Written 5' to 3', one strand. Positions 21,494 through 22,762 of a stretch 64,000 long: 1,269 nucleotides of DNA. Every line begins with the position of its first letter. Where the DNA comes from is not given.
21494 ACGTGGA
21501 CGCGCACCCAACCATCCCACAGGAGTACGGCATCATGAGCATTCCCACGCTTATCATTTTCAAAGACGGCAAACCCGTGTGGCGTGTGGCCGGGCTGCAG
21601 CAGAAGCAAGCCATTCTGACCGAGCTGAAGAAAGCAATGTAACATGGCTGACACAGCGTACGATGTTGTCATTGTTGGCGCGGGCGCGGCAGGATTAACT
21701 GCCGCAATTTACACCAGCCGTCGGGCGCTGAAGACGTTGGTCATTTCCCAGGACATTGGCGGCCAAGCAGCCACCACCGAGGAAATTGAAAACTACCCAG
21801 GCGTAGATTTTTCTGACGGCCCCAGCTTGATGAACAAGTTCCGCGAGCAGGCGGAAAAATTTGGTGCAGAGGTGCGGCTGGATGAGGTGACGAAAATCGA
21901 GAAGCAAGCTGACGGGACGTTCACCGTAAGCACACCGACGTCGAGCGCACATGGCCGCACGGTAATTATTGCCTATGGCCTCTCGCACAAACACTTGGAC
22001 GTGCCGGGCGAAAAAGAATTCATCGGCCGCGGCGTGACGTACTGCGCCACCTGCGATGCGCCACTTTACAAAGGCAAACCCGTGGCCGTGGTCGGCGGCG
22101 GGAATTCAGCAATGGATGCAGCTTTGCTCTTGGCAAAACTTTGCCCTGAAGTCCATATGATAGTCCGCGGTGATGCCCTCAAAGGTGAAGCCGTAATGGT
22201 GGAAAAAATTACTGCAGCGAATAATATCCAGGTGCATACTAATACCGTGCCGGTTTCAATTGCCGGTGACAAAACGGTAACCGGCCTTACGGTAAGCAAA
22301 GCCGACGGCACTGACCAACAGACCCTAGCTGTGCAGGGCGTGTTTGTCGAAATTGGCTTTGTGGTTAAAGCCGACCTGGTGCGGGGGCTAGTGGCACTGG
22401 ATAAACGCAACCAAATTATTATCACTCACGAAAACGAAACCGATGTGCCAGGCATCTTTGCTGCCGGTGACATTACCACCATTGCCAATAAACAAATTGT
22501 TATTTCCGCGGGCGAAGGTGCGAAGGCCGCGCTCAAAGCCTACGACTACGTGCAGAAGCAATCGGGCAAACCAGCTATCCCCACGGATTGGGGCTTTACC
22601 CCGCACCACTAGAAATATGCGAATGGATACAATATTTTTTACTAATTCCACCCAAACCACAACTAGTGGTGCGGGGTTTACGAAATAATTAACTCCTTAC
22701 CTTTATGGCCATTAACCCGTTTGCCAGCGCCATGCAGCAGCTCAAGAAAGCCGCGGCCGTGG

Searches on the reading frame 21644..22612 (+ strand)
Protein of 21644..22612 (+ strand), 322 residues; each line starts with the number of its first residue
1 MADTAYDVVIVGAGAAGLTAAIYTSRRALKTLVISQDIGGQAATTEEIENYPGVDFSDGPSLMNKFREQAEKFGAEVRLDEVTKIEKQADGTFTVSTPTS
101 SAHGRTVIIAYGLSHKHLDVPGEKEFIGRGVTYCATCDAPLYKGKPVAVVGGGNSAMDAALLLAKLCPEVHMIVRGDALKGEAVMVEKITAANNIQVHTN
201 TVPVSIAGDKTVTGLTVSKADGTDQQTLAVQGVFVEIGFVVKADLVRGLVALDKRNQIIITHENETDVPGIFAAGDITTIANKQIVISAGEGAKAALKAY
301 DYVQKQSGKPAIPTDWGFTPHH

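Call 74: search_protein_families(library=pfam, proteins=[window:21644-22612:+], max_evalue=0.00001)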
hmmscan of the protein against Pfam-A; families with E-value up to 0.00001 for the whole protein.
window:21644-22612:+ (322 aa): 9 families
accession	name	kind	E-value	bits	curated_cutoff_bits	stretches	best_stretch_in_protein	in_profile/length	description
PF07992.20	Pyr_redox_2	-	1.1e-41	143.6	26.1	1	6-282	1-278/291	Pyridine nucleotide-disulphide oxidoreductase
PF13738.12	Pyr_redox_3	-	5.1e-26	92.1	30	1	66-275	87-305/305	Pyridine nucleotide-disulphide oxidoreductase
PF00070.33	Pyr_redox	-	3.1e-14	53.7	22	1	147-218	2-80/82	Pyridine nucleotide-disulphide oxidoreductase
PF13450.12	NAD_binding_8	-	6.6e-10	39.6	21.9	1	10-69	1-60/68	NAD(P)-binding Rossmann-like domain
PF01266.30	DAO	-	8.9e-10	39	27.9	0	7-44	1-39/353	FAD dependent oxidoreductase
PF01946.23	Thi4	-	5.6e-08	32.8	26.2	0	6-38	18-51/235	Thi4 family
PF12831.13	FAD_oxidored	-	7.8e-07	29.2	27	0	7-42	1-38/416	FAD dependent oxidoreductase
PF03486.20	HI0933_like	-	8.7e-07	29.1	50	0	7-36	2-31/244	HI0933-like protein Rossmann domain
PF00890.30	FAD_binding_2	-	9.9e-06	25.4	20.4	1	7-37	1-31/414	FAD binding domain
